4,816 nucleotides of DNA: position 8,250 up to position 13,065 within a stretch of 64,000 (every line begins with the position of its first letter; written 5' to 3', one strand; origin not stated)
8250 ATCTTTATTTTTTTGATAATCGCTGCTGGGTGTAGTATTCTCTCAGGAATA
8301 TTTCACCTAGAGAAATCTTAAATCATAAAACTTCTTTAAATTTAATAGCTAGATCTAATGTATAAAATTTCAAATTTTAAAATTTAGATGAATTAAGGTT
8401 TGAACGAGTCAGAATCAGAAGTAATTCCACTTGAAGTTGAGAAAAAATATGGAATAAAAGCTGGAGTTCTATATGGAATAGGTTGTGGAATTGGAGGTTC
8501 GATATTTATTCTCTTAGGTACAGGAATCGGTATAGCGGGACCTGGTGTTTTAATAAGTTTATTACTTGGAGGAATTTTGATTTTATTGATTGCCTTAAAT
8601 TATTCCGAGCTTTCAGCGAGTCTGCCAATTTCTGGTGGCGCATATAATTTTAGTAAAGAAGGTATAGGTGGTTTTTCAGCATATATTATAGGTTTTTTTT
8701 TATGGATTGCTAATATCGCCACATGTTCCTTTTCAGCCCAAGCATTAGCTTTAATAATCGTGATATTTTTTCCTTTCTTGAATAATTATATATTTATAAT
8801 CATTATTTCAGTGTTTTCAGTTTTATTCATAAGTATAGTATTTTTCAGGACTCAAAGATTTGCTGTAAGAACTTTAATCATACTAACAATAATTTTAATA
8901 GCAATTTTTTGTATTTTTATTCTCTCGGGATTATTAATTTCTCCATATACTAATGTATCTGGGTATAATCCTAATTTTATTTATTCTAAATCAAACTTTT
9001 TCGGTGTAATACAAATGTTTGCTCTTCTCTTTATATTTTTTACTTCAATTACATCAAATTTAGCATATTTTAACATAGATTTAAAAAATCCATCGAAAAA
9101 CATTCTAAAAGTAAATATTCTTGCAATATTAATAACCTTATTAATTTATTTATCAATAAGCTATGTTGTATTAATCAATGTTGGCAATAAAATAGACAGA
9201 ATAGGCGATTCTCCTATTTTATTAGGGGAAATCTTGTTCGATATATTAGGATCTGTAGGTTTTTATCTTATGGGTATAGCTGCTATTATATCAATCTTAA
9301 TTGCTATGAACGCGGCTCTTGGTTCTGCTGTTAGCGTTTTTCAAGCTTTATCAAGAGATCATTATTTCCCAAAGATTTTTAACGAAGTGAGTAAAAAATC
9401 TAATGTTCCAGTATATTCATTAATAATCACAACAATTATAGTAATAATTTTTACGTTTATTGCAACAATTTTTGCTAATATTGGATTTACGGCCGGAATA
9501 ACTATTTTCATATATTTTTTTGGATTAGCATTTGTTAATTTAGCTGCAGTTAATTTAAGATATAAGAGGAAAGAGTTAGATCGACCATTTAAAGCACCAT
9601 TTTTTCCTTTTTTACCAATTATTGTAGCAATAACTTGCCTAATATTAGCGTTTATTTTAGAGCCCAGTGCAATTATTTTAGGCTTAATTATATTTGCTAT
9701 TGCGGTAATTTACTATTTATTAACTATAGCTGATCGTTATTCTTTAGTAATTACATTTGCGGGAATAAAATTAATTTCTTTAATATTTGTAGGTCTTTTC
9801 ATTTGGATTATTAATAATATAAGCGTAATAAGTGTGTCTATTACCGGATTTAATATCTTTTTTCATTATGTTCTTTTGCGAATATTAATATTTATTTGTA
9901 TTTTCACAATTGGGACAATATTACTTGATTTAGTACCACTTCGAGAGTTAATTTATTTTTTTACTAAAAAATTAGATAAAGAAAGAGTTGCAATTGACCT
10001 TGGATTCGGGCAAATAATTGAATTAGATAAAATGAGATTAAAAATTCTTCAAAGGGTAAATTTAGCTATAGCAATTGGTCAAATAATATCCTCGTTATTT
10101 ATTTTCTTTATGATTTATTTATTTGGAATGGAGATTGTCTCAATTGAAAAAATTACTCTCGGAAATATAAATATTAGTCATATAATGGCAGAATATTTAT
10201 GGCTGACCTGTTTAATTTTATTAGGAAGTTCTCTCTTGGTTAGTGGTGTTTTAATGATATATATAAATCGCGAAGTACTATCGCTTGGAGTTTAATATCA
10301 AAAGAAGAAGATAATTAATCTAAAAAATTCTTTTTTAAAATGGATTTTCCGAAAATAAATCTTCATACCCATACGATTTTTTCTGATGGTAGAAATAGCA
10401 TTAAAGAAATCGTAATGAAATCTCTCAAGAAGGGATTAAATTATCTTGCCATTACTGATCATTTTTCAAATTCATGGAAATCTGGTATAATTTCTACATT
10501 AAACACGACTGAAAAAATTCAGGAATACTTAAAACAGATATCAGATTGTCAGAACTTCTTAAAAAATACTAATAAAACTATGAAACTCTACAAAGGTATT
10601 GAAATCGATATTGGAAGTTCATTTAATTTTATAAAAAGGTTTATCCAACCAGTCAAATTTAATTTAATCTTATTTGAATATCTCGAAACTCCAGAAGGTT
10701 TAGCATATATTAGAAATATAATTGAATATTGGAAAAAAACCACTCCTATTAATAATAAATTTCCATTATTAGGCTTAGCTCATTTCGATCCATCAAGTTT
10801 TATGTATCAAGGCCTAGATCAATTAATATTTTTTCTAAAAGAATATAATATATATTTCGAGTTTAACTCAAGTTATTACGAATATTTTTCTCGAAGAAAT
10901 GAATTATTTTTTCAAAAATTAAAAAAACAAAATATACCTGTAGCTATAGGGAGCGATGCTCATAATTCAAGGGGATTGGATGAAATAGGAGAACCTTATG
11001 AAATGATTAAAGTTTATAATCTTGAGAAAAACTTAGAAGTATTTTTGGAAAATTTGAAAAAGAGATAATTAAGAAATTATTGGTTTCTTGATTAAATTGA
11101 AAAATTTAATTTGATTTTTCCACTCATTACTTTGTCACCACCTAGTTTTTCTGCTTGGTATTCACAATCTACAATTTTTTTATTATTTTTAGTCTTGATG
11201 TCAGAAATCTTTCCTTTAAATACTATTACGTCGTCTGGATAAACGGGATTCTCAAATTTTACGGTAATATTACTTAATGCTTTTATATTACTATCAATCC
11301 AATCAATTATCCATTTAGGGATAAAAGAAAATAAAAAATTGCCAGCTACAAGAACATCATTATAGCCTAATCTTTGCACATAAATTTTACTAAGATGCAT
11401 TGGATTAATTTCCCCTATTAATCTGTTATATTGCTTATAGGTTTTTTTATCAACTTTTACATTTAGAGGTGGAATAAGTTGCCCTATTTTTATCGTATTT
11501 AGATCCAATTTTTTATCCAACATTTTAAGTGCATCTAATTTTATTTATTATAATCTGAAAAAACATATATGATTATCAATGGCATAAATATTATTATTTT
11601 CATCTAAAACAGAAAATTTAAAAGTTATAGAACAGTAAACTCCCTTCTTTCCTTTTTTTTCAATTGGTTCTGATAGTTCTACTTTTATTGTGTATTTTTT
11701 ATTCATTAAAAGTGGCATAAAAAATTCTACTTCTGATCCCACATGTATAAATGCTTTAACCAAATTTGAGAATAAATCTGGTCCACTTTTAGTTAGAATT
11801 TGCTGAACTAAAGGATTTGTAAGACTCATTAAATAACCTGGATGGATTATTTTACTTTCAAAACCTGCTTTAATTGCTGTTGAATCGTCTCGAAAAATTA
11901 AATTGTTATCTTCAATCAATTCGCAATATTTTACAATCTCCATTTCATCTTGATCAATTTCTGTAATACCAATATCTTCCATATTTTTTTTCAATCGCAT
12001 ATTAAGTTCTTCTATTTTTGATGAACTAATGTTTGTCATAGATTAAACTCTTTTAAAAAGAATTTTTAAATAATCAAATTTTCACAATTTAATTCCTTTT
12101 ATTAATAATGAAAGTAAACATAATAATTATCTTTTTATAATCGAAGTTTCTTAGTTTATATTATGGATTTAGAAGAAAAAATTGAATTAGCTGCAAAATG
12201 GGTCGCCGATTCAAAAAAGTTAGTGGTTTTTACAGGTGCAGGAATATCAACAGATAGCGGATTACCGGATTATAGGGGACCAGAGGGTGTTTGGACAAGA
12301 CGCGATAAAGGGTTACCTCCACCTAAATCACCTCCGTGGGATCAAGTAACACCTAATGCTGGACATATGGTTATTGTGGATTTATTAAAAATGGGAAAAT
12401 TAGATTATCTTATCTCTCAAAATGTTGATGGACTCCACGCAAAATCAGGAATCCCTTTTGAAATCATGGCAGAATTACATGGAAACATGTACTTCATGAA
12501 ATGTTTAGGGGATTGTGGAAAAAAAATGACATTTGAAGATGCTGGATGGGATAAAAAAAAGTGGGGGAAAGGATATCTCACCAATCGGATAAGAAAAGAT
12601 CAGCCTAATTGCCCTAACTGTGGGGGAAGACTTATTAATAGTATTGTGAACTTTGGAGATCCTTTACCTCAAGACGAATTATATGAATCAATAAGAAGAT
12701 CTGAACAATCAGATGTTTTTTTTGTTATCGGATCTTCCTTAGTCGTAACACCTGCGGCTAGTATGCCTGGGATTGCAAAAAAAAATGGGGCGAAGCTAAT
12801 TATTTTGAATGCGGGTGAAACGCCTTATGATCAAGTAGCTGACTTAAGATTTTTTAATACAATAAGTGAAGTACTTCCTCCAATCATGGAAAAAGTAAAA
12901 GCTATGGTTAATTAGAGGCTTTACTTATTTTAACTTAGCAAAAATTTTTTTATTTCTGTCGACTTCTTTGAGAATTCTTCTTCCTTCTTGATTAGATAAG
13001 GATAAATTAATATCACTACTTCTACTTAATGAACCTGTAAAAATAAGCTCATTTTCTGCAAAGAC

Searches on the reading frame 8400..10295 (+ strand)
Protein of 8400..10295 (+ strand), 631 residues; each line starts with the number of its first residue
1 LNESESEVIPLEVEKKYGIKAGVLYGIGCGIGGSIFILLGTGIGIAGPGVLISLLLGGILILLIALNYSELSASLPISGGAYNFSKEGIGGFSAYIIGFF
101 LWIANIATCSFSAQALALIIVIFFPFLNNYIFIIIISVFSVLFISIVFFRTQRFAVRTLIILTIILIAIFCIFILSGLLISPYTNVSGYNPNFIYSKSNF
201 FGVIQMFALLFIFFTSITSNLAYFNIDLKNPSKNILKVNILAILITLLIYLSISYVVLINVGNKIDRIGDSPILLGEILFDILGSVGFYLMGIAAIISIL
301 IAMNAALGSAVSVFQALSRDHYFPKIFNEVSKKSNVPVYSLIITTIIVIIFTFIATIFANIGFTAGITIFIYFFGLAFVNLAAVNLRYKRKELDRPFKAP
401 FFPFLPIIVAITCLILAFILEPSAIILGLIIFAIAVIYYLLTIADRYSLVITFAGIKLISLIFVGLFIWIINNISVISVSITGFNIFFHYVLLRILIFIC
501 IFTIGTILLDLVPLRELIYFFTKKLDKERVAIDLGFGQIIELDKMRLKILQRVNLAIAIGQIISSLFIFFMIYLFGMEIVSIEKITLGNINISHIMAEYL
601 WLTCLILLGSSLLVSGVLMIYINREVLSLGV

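Call 61: search_protein_families(library=pfam, proteins=[window:8400-10295:+], max_evalue=0.001)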
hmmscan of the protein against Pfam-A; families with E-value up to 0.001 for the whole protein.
window:8400-10295:+ (631 aa): 2 families
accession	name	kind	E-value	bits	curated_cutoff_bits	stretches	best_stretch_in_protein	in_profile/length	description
PF00324.27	AA_permease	-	4.6e-31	108.4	24.6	1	24-420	4-420/470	Amino acid permease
PF13520.12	AA_permease_2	-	8.5e-31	107.7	27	1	33-419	15-403/427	Amino acid permease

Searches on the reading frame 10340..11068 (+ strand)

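Call 61: search_protein_families(library=pfam, proteins=[window:10340-11068:+], max_evalue=0.001)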
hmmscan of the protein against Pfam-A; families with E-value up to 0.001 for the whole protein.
window:10340-11068:+ (242 aa): 1 family
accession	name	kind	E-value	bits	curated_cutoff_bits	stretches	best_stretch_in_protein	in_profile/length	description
PF02811.25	PHP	-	1.5e-10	42.1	26.4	1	8-117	2-71/164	PHP domain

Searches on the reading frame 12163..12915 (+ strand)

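Call 61: search_protein_families(library=pfam, proteins=[window:12163-12915:+], max_evalue=0.001)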
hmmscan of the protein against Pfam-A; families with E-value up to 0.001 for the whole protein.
window:12163-12915:+ (250 aa): 1 family
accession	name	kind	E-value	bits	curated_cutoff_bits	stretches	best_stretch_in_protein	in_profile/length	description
PF02146.23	SIR2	-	1.8e-30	106.6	24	2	59-197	58-180/180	Sir2 family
